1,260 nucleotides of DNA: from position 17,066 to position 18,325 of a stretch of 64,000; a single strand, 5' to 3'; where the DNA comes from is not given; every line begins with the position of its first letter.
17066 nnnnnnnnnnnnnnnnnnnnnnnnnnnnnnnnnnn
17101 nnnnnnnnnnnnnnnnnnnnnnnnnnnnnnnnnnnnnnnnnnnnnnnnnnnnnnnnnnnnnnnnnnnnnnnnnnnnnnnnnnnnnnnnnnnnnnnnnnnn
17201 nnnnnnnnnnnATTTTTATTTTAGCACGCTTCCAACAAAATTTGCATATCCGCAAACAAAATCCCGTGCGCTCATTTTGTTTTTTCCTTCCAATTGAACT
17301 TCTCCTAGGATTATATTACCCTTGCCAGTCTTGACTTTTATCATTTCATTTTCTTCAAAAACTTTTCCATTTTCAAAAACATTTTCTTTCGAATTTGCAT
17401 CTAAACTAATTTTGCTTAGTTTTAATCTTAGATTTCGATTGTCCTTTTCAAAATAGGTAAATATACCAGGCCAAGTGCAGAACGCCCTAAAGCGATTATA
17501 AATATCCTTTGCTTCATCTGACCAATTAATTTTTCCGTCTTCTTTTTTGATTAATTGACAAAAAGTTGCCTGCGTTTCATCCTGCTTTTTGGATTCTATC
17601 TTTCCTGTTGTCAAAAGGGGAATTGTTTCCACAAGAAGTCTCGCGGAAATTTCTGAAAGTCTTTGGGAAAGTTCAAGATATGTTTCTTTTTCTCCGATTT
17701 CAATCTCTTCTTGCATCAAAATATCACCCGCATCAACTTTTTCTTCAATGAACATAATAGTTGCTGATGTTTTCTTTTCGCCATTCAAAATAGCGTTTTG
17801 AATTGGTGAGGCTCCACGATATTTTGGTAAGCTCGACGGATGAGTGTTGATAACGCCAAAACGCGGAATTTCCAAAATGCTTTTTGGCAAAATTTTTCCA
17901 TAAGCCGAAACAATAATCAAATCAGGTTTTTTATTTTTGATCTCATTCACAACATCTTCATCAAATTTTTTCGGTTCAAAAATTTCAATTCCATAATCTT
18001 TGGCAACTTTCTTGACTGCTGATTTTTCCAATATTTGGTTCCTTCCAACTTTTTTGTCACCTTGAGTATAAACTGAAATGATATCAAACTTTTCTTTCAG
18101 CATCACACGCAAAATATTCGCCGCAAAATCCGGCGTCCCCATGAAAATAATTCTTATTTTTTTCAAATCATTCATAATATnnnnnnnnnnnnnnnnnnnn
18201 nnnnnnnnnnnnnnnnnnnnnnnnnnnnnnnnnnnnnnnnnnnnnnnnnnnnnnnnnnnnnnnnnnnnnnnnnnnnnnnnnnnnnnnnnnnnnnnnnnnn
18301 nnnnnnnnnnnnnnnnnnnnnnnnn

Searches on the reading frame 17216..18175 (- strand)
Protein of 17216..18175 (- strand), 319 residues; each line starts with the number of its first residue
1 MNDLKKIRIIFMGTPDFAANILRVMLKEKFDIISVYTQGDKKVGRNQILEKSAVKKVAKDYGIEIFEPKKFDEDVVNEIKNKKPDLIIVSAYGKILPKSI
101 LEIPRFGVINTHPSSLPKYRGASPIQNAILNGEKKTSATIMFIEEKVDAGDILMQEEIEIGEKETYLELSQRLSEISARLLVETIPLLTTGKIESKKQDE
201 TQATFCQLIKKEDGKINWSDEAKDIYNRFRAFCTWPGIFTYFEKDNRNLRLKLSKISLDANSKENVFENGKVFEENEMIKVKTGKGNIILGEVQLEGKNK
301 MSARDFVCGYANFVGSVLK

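Call 58: search_protein_families(library=pfam, proteins=[window:17216-18175:-], max_evalue=0.0001)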
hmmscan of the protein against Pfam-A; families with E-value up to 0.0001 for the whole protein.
window:17216-18175:- (319 aa): 2 families
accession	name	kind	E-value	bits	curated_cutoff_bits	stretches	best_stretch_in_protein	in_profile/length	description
PF00551.24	Formyl_trans_N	-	3.7e-43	147.8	26.1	1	7-185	3-181/181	Formyl transferase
PF02911.23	Formyl_trans_C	-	9.3e-23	80.7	21.1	1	209-310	2-99/100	Formyl transferase, C-terminal domain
